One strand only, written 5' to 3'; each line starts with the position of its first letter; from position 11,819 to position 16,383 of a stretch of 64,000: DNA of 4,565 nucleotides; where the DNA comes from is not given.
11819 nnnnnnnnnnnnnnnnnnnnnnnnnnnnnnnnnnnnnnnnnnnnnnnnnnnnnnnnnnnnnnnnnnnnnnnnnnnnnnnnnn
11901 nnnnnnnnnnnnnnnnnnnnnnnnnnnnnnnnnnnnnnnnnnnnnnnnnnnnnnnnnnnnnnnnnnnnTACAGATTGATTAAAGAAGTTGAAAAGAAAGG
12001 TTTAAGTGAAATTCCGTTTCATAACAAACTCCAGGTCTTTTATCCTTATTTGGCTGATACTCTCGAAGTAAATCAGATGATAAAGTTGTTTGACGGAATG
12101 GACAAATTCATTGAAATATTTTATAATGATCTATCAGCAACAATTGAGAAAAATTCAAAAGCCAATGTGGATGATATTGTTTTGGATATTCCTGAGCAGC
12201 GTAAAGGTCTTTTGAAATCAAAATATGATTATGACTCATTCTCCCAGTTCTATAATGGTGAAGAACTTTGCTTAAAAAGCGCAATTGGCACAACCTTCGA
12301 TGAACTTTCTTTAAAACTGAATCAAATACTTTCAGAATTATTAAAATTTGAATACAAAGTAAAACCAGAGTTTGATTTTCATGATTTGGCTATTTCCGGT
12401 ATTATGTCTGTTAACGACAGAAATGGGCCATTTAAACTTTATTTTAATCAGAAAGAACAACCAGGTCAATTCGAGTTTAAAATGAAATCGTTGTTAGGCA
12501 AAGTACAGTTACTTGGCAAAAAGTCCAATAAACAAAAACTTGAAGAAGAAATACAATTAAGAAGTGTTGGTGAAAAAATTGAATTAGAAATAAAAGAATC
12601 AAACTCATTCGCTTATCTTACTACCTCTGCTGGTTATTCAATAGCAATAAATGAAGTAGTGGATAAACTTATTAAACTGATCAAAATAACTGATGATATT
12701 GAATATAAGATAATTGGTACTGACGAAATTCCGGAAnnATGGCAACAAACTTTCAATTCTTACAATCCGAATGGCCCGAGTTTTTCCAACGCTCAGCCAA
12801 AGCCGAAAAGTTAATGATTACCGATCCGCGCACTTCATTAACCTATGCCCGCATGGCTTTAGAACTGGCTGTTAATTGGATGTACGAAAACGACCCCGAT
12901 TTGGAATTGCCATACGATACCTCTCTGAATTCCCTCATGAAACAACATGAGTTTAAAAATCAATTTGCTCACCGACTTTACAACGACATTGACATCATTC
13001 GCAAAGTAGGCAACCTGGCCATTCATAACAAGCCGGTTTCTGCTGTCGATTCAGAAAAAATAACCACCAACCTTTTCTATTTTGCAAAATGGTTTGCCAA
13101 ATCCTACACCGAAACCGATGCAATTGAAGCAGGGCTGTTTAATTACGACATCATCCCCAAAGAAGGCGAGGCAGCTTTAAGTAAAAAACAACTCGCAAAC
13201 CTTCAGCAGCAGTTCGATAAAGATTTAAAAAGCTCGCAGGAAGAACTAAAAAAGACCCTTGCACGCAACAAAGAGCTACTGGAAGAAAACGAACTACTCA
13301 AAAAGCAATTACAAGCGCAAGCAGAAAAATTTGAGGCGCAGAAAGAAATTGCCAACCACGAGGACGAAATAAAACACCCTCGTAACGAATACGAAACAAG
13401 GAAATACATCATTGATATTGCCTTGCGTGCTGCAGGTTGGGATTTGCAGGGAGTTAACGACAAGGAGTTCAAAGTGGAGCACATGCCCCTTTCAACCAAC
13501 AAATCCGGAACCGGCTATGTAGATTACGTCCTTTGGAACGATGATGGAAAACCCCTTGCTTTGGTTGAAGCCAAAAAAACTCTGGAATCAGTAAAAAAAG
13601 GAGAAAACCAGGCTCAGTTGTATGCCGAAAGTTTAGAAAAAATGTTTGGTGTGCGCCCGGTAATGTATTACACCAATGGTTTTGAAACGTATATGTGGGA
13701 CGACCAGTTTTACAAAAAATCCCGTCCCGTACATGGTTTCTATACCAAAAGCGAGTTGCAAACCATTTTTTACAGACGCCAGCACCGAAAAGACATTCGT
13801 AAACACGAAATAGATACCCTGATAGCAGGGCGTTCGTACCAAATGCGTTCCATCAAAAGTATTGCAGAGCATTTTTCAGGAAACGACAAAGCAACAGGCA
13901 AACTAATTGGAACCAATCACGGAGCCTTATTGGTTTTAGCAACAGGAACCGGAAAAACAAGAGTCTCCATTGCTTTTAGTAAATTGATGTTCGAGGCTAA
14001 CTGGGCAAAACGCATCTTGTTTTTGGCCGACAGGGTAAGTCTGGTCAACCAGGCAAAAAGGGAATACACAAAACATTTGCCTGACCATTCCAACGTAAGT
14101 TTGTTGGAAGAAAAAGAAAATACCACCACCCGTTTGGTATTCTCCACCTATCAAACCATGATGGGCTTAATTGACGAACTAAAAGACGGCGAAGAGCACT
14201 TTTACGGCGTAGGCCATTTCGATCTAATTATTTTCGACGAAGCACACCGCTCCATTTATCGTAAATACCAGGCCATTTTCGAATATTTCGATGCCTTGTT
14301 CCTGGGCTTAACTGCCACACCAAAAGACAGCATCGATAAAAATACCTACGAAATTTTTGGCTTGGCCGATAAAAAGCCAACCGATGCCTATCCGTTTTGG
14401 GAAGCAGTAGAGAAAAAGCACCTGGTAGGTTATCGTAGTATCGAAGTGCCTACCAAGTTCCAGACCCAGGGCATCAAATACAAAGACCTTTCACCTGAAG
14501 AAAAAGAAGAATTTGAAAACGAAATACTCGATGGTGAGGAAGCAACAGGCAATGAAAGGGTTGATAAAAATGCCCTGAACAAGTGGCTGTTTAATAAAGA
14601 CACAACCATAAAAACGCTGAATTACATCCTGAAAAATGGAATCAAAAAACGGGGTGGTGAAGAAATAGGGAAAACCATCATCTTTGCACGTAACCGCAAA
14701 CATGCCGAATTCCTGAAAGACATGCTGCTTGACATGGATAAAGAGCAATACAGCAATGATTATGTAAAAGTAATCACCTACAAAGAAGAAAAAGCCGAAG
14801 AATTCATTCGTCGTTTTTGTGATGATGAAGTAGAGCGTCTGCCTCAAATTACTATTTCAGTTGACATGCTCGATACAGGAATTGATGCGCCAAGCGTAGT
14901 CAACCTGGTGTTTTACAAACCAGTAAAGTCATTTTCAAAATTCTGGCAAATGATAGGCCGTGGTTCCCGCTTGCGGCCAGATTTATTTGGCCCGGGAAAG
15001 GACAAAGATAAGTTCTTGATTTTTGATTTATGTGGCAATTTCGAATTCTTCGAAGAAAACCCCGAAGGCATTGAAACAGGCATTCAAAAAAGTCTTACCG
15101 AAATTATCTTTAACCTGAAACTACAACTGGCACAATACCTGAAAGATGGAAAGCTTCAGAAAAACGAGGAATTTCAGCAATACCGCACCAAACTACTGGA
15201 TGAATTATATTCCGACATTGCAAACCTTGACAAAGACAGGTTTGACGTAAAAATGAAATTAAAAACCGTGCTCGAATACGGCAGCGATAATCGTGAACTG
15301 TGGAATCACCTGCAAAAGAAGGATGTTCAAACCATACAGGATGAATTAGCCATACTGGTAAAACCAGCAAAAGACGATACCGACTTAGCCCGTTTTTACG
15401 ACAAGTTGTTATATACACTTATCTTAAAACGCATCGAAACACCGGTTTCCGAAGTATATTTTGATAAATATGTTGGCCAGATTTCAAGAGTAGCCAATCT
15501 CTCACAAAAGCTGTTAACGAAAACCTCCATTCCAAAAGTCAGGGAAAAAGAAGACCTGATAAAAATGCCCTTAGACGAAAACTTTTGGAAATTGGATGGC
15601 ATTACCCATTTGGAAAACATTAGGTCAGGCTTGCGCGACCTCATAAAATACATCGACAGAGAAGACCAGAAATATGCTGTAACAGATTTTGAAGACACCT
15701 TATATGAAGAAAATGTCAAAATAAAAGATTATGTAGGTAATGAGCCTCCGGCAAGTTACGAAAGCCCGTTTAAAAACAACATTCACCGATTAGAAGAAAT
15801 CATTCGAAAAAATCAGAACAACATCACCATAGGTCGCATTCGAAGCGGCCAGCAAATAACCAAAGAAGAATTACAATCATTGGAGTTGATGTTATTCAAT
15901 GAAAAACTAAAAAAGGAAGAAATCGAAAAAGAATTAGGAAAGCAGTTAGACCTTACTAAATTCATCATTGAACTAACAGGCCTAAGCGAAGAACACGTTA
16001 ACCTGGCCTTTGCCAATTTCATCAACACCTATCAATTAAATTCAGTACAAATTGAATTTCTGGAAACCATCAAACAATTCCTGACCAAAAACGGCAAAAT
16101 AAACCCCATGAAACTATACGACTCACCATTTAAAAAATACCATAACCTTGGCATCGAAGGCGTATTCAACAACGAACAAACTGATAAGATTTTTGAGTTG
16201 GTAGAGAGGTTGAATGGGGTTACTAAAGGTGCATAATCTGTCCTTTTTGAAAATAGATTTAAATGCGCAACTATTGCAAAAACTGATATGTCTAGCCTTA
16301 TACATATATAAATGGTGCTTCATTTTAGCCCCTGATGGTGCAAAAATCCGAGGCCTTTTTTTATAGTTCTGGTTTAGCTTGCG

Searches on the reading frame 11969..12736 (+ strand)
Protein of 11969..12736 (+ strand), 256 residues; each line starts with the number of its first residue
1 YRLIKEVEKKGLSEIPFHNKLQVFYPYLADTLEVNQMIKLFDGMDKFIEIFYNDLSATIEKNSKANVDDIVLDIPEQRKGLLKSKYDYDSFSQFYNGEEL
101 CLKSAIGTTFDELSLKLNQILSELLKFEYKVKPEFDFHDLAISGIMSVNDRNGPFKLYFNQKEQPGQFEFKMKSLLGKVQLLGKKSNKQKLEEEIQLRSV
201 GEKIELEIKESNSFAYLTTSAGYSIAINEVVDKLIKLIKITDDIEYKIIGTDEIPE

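Call 26: search_protein_families(library=pfam, proteins=[window:11969-12736:+], max_evalue=10)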
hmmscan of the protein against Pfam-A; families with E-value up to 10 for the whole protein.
window:11969-12736:+ (256 aa): 0 families

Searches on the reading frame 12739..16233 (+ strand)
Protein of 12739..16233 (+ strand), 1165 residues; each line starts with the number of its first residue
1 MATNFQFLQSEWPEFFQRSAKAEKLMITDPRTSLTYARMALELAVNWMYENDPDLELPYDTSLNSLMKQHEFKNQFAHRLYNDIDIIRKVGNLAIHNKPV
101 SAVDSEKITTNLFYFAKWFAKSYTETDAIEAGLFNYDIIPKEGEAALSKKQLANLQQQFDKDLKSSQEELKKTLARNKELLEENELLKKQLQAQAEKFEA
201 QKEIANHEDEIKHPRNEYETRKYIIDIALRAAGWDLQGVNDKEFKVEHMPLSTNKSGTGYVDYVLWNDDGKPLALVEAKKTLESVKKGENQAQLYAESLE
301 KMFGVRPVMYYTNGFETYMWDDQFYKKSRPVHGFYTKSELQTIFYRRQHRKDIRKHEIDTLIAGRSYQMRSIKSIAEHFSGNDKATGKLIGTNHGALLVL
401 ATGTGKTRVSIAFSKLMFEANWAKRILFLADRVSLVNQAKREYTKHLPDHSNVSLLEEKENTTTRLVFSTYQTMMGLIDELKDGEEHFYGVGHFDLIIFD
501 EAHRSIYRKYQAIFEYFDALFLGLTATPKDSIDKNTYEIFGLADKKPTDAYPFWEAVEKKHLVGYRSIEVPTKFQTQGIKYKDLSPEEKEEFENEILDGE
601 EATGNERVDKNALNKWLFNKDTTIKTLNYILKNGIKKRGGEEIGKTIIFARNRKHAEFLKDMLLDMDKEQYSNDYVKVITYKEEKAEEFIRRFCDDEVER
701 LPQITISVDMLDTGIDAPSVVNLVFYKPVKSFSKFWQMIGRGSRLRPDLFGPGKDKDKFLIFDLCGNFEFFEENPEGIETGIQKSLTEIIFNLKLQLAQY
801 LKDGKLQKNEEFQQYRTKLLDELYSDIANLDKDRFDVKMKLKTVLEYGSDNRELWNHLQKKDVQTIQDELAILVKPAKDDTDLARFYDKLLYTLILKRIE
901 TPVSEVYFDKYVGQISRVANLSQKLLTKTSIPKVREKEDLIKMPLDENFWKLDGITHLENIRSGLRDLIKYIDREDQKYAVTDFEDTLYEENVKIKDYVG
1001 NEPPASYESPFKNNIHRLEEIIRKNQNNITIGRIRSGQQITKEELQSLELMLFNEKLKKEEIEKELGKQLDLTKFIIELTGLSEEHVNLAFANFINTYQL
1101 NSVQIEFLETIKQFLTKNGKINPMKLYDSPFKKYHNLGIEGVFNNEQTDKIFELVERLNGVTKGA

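Call 4: search_protein_families(library=pfam, proteins=[window:12739-16233:+], max_evalue=0.01)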
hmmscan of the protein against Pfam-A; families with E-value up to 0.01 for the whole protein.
window:12739-16233:+ (1165 aa): 8 families
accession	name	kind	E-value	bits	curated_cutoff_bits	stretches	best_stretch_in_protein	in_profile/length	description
PF04851.21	ResIII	-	3e-36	125.2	22.5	1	363-529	3-163/164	Type III restriction enzyme, res subunit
PF08463.15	EcoEI_R_C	-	7.9e-19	68.8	24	1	1017-1156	6-159/163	EcoEI R protein C-terminal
PF18766.7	SWI2_SNF2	-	4.6e-17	62.9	26.7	1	367-574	1-194/221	SWI2/SNF2 ATPase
PF00270.35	DEAD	-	1.7e-09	38.1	26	1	392-533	13-165/167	DEAD/DEAH box helicase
PF00271.37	Helicase_C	-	1.8e-09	38.2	23.5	1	641-745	13-109/110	Helicase conserved C-terminal domain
PF04313.20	HSDR_N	-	1.2e-08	35.5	25.1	1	179-322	38-192/198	Type I restriction enzyme R protein N terminus (HSDR_N)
PF13643.11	DUF4145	-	3.2e-06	27.5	23.1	1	21-106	2-81/88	Domain of unknown function (DUF4145)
PF13588.12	HSDR_N_2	-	5.9e-05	23.6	25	1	250-322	29-96/110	Type I restriction enzyme R protein N terminus (HSDR_N)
